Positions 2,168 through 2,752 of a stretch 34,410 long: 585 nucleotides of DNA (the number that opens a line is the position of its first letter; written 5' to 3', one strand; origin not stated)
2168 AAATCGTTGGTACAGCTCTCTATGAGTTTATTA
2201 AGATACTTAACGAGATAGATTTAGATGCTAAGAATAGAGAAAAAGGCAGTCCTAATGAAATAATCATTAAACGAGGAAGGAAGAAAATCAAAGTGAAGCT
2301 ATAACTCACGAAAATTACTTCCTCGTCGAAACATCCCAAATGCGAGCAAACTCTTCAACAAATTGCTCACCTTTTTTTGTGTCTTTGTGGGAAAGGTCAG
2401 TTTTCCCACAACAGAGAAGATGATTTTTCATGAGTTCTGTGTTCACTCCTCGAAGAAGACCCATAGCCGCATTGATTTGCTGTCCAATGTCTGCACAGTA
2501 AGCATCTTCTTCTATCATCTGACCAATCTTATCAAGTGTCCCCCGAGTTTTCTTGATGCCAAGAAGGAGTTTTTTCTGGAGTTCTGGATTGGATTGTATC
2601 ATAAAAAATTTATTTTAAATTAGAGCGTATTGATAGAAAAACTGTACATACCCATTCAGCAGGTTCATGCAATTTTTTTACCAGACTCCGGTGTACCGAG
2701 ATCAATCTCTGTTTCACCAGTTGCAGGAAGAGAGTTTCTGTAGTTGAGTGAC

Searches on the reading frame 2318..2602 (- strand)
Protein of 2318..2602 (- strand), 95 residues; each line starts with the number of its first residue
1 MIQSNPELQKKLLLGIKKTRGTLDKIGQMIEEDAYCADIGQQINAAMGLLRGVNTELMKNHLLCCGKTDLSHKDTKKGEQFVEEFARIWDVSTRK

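Call 91: search_protein_families(library=pfam, max_evalue=0.0001, proteins=[window:2318-2602:-])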
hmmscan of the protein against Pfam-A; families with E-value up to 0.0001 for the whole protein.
seq(95 aa): 1 family
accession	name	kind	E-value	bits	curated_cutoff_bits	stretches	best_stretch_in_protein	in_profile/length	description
PF02583.22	Trns_repr_metal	-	1.5e-15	57.7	22.8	1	9-84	2-71/78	Metal-sensitive transcriptional repressor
